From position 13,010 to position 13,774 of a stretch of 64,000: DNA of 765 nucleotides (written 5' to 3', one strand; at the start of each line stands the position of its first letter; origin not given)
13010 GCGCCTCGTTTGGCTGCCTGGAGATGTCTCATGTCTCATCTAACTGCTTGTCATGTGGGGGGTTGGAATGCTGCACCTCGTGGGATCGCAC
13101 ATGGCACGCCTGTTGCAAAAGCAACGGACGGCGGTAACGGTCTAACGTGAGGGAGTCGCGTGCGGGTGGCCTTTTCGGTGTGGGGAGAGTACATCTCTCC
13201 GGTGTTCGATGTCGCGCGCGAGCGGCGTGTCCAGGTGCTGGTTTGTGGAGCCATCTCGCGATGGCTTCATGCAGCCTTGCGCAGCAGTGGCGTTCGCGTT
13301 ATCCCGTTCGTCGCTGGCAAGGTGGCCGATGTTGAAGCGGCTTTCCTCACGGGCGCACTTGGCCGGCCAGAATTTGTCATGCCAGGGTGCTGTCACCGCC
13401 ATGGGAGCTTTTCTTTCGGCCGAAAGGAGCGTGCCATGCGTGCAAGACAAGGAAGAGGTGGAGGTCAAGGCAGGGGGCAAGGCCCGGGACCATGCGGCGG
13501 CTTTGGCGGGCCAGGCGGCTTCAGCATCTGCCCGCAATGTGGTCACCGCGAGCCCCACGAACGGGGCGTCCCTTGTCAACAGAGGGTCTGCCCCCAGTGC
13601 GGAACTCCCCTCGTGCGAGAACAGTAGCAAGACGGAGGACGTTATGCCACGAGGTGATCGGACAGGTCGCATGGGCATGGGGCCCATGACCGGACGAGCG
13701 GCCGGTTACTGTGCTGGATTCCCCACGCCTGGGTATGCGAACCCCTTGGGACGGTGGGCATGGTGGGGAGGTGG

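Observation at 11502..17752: Sigma-54 activator and consensus -24/-12 promoter driving a NifX-like/Zn-ribbon, DUF5320, ABC, ferritin-VIT, Mrp/NBP35 cluster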

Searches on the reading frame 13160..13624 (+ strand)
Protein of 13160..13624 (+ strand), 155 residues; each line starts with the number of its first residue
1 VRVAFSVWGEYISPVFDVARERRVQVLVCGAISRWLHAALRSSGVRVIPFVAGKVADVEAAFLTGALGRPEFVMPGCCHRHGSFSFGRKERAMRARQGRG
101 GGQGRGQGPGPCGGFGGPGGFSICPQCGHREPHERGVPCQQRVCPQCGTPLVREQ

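Call 5: search_protein_families(library=pfam, proteins=[window:13160-13624:+], max_evalue=0.01)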
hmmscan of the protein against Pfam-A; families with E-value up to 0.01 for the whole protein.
window:13160-13624:+ (155 aa): 2 families
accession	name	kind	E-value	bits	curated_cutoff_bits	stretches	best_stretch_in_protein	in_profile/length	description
PF13248.11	Zn_ribbon_3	-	0.0045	16.9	27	0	141-151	16-26/26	zinc-ribbon domain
PF02579.22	Nitro_FeMo-Co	-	0.0066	17.2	26.3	0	20-62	50-92/94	Dinitrogenase iron-molybdenum cofactor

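Call 7: search_protein_families(library=ncbifam, proteins=[window:13160-13624:+], max_evalue=0.01)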
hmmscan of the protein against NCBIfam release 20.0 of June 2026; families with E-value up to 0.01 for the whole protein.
window:13160-13624:+ (155 aa): 0 families

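Call 18: find_homologous_proteins(query=window:13160-13624:+, max_evalue=0.001)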
Query window:13160-13624:+ (155 aa): 183 proteins with E <= 0.001 among 469 candidates; the best 120 are listed.
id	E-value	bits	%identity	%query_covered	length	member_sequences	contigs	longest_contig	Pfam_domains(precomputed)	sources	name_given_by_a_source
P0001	1.1e-84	300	75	100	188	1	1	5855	PF02579.23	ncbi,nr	ncbi:MAG: NifB/NifX family molybdenum-iron cluster-binding protein [Calditrichaeota bacterium]|nr:Ni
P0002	1.7e-60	222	58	99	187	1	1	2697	PF02579.23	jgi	-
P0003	9.5e-36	141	45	99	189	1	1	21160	PF02579.23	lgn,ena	-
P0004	6.1e-35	139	44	99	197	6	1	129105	PF02579.23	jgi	jgi:predicted Fe-Mo cluster-binding NifX family protein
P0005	9.1e-35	138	42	99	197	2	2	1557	PF02579.23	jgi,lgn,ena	-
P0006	3.2e-34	136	41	99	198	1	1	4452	PF02579.23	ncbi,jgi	-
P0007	1.3e-33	134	43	99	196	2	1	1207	PF02579.23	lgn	-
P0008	1.5e-33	134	37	99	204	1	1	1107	PF02579.23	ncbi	-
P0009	1.7e-33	134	43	99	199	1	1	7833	-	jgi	jgi:hypothetical protein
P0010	3.3e-32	130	39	99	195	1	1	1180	PF02579.23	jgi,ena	-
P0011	3.4e-32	130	40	99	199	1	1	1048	PF02579.23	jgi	jgi:predicted Fe-Mo cluster-binding NifX family protein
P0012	3.5e-32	130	40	99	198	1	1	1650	PF02579.23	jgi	jgi:predicted Fe-Mo cluster-binding NifX family protein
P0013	3.5e-32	130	40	99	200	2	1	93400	-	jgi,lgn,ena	-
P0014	1.2e-31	128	39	99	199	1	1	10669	PF02579.23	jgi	jgi:predicted Fe-Mo cluster-binding NifX family protein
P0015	1.4e-31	128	40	99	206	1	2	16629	PF02579.23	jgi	jgi:predicted Fe-Mo cluster-binding NifX family protein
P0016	1.4e-31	128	41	99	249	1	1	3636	PF02579.23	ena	-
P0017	1.6e-31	127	40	99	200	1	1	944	PF02579.23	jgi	jgi:predicted Fe-Mo cluster-binding NifX family protein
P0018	2.0e-31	127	41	99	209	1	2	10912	PF02579.23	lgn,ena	-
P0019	2.1e-31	127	40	99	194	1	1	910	PF02579.23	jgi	jgi:predicted Fe-Mo cluster-binding NifX family protein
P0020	2.4e-31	127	38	99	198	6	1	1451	PF02579.23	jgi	jgi:predicted Fe-Mo cluster-binding NifX family protein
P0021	2.8e-31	127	39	99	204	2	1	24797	PF02579.23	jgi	jgi:predicted Fe-Mo cluster-binding NifX family protein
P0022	3.5e-31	126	41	99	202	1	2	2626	PF02579.23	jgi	jgi:predicted Fe-Mo cluster-binding NifX family protein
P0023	3.8e-31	126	66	21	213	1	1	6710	PF02579.23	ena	-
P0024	7.0e-31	125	40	99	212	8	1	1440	PF02579.23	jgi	jgi:predicted Fe-Mo cluster-binding NifX family protein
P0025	1.1e-30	125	39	99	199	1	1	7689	PF02579.23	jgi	-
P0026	1.1e-30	125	41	99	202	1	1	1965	PF02579.23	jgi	-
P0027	1.4e-30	124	42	99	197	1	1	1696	PF02579.23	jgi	jgi:predicted Fe-Mo cluster-binding NifX family protein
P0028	1.6e-30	124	45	50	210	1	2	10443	PF02579.23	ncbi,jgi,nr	ncbi:MAG: hypothetical protein C4524_13735 [Candidatus Zixiibacteriota bacterium]|nr:MAG: hypothetic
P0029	1.7e-30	124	41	99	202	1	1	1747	PF02579.23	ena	-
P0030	1.8e-30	124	39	99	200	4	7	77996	PF02579.23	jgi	jgi:predicted Fe-Mo cluster-binding NifX family protein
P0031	2.0e-30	124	39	99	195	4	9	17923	PF02579.23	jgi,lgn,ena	jgi:predicted Fe-Mo cluster-binding NifX family protein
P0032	2.3e-30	124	35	99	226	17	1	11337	PF02579.23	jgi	jgi:predicted Fe-Mo cluster-binding NifX family protein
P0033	2.3e-30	124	39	99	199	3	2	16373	PF02579.23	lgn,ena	-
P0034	2.5e-30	124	39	99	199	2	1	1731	PF02579.23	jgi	-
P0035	2.9e-30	123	38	99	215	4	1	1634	PF02579.23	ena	-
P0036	3.2e-30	123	39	99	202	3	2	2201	PF02579.23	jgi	jgi:predicted Fe-Mo cluster-binding NifX family protein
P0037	4.9e-30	123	36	99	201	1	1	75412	PF02579.23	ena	-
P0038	6.6e-30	122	38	99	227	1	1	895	PF02579.23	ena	-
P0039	7.2e-30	122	40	99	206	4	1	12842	PF02579.23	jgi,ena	-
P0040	9.0e-30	122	39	99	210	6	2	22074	PF02579.23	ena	-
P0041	9.1e-30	122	40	99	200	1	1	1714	PF02579.23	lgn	-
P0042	1.0e-29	122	38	99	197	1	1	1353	PF02579.23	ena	-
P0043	1.1e-29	121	37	98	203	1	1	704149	PF02579.23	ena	-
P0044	1.1e-29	121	36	99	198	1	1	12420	PF02579.23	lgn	-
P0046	1.2e-29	121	39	99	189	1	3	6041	PF02579.23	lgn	-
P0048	1.7e-29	121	38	99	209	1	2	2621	PF02579.23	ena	-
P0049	1.8e-29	121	37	99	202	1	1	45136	PF02579.23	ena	-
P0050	5.9e-29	119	37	52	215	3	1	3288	PF02579.23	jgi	jgi:predicted Fe-Mo cluster-binding NifX family protein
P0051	6.3e-29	119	38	99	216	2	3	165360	PF02579.23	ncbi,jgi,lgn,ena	-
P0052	6.6e-29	119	39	99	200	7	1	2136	PF02579.23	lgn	-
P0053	6.9e-29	119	43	99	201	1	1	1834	PF02579.23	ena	-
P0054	8.7e-29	119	39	99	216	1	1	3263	PF02579.23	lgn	-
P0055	9.1e-29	118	39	99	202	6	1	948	PF02579.23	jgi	jgi:predicted Fe-Mo cluster-binding NifX family protein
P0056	9.4e-29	118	34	99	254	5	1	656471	PF02579.23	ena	-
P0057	9.5e-29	118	39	99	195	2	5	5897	PF02579.23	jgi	jgi:predicted Fe-Mo cluster-binding NifX family protein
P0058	1.1e-28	118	38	99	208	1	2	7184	PF02579.23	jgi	jgi:predicted Fe-Mo cluster-binding NifX family protein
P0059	1.4e-28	118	34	99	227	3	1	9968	PF02579.23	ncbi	-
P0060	1.7e-28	118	35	99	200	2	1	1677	PF02579.23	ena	-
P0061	2.2e-28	117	71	22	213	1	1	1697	PF02579.23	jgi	jgi:predicted Fe-Mo cluster-binding NifX family protein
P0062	2.3e-28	117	38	99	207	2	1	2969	PF02579.23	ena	-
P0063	2.7e-28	117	39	99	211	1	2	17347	PF02579.23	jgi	jgi:predicted Fe-Mo cluster-binding NifX family protein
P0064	3.1e-28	117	36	99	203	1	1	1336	PF02579.23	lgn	-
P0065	3.7e-28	116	37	99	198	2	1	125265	PF02579.23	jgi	jgi:predicted Fe-Mo cluster-binding NifX family protein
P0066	3.7e-28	116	35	98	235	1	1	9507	PF02579.23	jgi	jgi:predicted Fe-Mo cluster-binding NifX family protein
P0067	3.9e-28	116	39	99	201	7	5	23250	PF02579.23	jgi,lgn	jgi:predicted Fe-Mo cluster-binding NifX family protein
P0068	4.2e-28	116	33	99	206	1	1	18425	PF02579.23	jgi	jgi:predicted Fe-Mo cluster-binding NifX family protein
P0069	4.5e-28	116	36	99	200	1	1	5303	PF02579.23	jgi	-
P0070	5.4e-28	116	36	99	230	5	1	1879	PF02579.23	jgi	jgi:predicted Fe-Mo cluster-binding NifX family protein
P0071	6.4e-28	116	42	99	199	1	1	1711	PF02579.23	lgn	-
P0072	7.3e-28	116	36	99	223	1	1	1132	PF02579.23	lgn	-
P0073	8.5e-28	115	37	99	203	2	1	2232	PF02579.23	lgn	-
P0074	1.0e-27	115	41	99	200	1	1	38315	PF02579.23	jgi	jgi:predicted Fe-Mo cluster-binding NifX family protein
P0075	1.2e-27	115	39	99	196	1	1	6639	PF02579.23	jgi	jgi:predicted Fe-Mo cluster-binding NifX family protein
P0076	1.2e-27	115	37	99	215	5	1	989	PF02579.23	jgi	jgi:predicted Fe-Mo cluster-binding NifX family protein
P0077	1.3e-27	115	39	99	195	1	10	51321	PF02579.23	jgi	jgi:predicted Fe-Mo cluster-binding NifX family protein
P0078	1.6e-27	114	38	99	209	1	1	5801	PF02579.23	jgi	jgi:predicted Fe-Mo cluster-binding NifX family protein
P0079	1.6e-27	114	36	99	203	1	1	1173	PF02579.23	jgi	jgi:predicted Fe-Mo cluster-binding NifX family protein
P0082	2.3e-27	114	38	99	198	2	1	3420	PF02579.23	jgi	jgi:hypothetical protein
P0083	2.4e-27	114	38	99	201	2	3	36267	PF02579.23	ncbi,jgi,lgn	-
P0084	2.6e-27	114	37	99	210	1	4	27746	PF02579.23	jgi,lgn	jgi:predicted Fe-Mo cluster-binding NifX family protein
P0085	3.3e-27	113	39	99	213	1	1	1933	PF02579.23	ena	-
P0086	3.5e-27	113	38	99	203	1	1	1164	PF02579.23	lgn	-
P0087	4.4e-27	113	72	21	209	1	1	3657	PF02579.23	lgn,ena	-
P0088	5.9e-27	113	35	48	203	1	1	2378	PF02579.23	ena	-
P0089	6.8e-27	112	38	99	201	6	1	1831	PF02579.23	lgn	-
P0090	8.0e-27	112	33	99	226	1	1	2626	PF02579.23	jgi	jgi:predicted Fe-Mo cluster-binding NifX family protein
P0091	9.0e-27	112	66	21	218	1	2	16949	PF02579.23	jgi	jgi:predicted Fe-Mo cluster-binding NifX family protein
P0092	9.3e-27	112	65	22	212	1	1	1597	PF02579.23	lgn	-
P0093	9.9e-27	112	38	99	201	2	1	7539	PF02579.23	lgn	-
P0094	1.0e-26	112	37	99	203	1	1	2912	PF02579.23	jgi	-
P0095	1.6e-26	111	36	48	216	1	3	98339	PF02579.23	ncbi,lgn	-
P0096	1.8e-26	111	40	99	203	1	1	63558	PF02579.23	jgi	jgi:predicted Fe-Mo cluster-binding NifX family protein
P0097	1.9e-26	111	37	99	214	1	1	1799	PF02579.23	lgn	-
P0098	2.2e-26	111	36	99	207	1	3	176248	PF02579.23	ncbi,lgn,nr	ncbi:MAG: NifB/NifX family molybdenum-iron cluster-binding protein [bacterium]|nr:NifB/NifX family m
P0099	2.4e-26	111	38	99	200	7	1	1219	PF02579.23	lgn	-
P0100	2.6e-26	110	41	99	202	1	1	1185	PF02579.23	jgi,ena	-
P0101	2.9e-26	110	37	99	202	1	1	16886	PF02579.23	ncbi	-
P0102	2.9e-26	110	36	99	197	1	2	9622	PF02579.23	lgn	-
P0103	3.3e-26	110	37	99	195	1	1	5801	PF02579.23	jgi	jgi:predicted Fe-Mo cluster-binding NifX family protein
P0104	4.3e-26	110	37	99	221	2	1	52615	PF02579.23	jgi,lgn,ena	-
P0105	6.7e-26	109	33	100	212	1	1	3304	PF02579.23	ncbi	-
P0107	1.2e-25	108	33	100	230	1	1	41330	PF02579.23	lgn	-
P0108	1.4e-25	108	38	99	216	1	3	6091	PF02579.23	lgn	-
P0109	1.4e-25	108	36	99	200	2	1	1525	PF02579.23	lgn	-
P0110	1.5e-25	108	36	99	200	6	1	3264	PF02579.23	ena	-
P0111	1.9e-25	108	37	99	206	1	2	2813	PF02579.23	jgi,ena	-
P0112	2.2e-25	107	37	99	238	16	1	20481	PF02579.23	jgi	-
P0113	2.6e-25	107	40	99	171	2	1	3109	PF02579.23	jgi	jgi:predicted Fe-Mo cluster-binding NifX family protein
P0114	3.3e-25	107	37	99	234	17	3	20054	PF02579.23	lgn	-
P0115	4.4e-25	106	35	99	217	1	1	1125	PF02579.23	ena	-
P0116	6.8e-25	106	37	99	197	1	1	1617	PF02579.23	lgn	-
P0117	9.7e-25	105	33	99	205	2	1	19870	PF02579.23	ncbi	-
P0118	9.8e-25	105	33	99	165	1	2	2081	PF02579.23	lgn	-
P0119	1.2e-24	105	35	48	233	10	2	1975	PF02579.23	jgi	jgi:predicted Fe-Mo cluster-binding NifX family protein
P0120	1.2e-24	105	38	99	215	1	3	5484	PF02579.23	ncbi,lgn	-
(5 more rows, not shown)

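Call 26: find_encoding_contigs(protein=P0001, flank=10000, max_places=3)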
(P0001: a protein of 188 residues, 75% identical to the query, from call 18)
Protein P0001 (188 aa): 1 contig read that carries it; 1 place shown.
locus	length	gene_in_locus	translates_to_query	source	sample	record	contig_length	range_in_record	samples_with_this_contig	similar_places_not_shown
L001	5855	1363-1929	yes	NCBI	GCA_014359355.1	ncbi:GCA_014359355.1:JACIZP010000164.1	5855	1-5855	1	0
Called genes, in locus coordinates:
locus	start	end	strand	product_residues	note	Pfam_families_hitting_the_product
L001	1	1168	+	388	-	PF00158:Sigma54_activat, PF01078:Mg_chelatase (faint), PF14532:Sigma54_activ_2, PF07728:AAA_5, PF25601:AAA_lid_14, PF02954:HTH_8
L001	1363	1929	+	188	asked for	PF02579:Nitro_FeMo-Co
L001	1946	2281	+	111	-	PF17253:DUF5320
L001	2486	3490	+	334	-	PF00005:ABC_tran, PF13304:AAA_21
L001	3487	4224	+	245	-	PF01061:ABC2_membrane, PF03379:CcmB (weak), PF12698:ABC2_membrane_3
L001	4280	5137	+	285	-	PF01988:VIT1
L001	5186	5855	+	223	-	PF00142:Fer4_NifH (weak), PF02374:ArsA_ATPase (weak), PF09140:MipZ, PF10609:ParA, PF13614:AAA_31 (weak), PF01656:CbiA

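Call 27: find_encoding_contigs(protein=P0004, flank=10000, max_places=3)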
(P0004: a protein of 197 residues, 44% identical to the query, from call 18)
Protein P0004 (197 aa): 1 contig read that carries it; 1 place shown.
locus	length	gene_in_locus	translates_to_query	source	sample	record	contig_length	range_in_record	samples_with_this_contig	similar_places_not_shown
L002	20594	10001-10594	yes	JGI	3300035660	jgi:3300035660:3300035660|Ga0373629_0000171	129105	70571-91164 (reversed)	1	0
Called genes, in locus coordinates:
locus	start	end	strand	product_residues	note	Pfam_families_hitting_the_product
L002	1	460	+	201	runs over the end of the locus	-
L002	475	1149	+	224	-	PF00005:ABC_tran, PF02463:SMC_N (faint), PF13304:AAA_21 (faint)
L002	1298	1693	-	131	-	PF03061:4HBT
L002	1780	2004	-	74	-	PF01946:Thi4, PF01494:FAD_binding_3, PF00890:FAD_binding_2 (weak), PF01134:GIDA (weak), PF01266:DAO (weak), PF03486:HI0933_like (weak), PF07992:Pyr_redox_2 (weak), PF13450:NAD_binding_8, +2 more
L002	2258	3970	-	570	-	PF01926:MMR_HSR1, PF02421:FeoB_N, PF07670:Gate, PF07664:FeoB_C, PF07670:Gate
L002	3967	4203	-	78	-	PF04023:FeoA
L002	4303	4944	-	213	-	PF13489:Methyltransf_23, PF01209:Ubie_methyltran, PF13649:Methyltransf_25, PF13847:Methyltransf_31, PF08241:Methyltransf_11, PF08242:Methyltransf_12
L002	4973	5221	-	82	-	-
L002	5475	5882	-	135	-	PF02579:Nitro_FeMo-Co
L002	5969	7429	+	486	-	PF00989:PAS (faint), PF08448:PAS_4, PF13426:PAS_9, PF00158:Sigma54_activat, PF14532:Sigma54_activ_2, PF07728:AAA_5, PF25601:AAA_lid_14, PF02954:HTH_8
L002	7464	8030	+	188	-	PF09719:C_GCAxxG_C_C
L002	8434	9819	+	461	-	PF00989:PAS, PF08448:PAS_4, PF13426:PAS_9, PF00158:Sigma54_activat, PF14532:Sigma54_activ_2, PF07728:AAA_5, PF25601:AAA_lid_14, PF02954:HTH_8, +1 more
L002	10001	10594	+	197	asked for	PF02579:Nitro_FeMo-Co (weak)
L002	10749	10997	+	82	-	PF17253:DUF5320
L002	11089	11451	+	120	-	PF02579:Nitro_FeMo-Co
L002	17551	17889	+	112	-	PF02579:Nitro_FeMo-Co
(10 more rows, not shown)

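Call 35: find_related_loci(query=A1, collection=genome_contigs, flank=10000)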
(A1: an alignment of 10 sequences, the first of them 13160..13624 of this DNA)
Query A1 (155 aa) in genome_contigs; peptide patterns used: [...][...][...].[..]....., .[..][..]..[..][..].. (x = any residue, [..] = any of these).
527 stretches matched a pattern; 426 encode a relative of the query (tblastn E <= 1e-3); the best 80 are kept; 80 distinct loci.
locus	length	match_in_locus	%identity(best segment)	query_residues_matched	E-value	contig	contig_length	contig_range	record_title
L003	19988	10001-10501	39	1-154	6e-34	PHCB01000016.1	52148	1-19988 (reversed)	MAG: candidate division BRC1 bacterium HGW-BRC1-1 bjp_ig2102_scaffold_500, whole genome shotgun sequence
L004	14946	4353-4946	40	1-154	8e-34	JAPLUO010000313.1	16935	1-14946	MAG: candidate division WOR-3 bacterium isolate LacPavin_0920_WC90_MAG_62_12 LacPavin_0920_WC90_scaffold_1022194, whole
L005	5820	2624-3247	39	1-154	5e-33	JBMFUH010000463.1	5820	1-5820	MAG: Isosphaeraceae bacterium isolate KM4347-34 NODE_3856_length_5820_cov_4.111188, whole genome shotgun sequence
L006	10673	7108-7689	38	1-154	2e-32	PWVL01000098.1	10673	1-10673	MAG: Desulfuromonadales bacterium isolate CSSed11_297R1 CS-Sed11-C10122, whole genome shotgun sequence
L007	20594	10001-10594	39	1-154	1e-32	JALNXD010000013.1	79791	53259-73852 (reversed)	MAG: Syntrophales bacterium isolate SO_2016_LW2 bin 9 scaffold00421_LW138R_2016, whole genome shotgun sequence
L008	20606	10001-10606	38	1-154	7e-32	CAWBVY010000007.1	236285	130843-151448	MAG: Candidatus Deferrimicrobiaceae bacterium isolate MFD09779.bin.1.221 genome assembly, contig: contig_30543, whole ge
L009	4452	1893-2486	41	1-154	5e-31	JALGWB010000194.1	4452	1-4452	MAG: bacterium isolate Meg22_1214_Bin_137 Meg22_1214_Bin_137_scaffold_81809, whole genome shotgun sequence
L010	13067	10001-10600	35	1-151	3e-30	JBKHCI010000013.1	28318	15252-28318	MAG: Desulfonatronovibrio sp. isolate D1M02_21 NODE_339_length_28318_cov_29.913810, whole genome shotgun sequence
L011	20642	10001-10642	36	2-153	2e-30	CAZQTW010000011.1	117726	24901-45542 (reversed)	MAG TPA_asm: uncultured Planctomycetales bacterium isolate SRP167436_co1_220 genome assembly, contig: NODE_119_length_11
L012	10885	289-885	37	1-154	4e-30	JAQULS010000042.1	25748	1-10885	MAG: Acidobacteriota bacterium isolate STD1_136 NODE_4016_length_25748_cov_4.499044_Sandtown_D1, whole genome shotgun se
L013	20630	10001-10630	39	1-154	5e-30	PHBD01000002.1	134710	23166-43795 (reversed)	MAG: Deltaproteobacteria bacterium HGW-Deltaproteobacteria-19 bjp_ig2102_scaffold_113, whole genome shotgun sequence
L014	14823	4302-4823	40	1-153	1e-29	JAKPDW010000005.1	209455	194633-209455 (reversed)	MAG: Deltaproteobacteria bacterium isolate JPMR_maxbin.080 k141_537384, whole genome shotgun sequence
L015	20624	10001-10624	38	1-154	1e-29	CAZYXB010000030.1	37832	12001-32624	MAG TPA_asm: uncultured Acidobacteriota bacterium isolate SRP192927_co6_641 genome assembly, contig: NODE_1781_length_37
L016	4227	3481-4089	37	1-153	2e-29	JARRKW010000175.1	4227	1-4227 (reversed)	MAG: Desulfuromonadaceae bacterium isolate Spart_056_MAG scaffold_5434, whole genome shotgun sequence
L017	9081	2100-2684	36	1-154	9e-29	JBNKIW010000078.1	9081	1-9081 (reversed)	MAG: Rhodomicrobiaceae bacterium isolate H2.bin.4.permissive NODE_78_length_9081_cov_18.407152, whole genome shotgun seq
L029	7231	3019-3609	34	1-153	8e-28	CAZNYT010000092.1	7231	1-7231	MAG TPA_asm: uncultured Desulfovibrionales bacterium isolate binchicken_co32_395 genome assembly, contig: NODE_18546_len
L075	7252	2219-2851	32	1-151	1e-23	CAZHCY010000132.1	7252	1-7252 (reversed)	MAG TPA_asm: uncultured Desulfovibrionales bacterium isolate SRP252850_co1_104 genome assembly, contig: NODE_19470_lengt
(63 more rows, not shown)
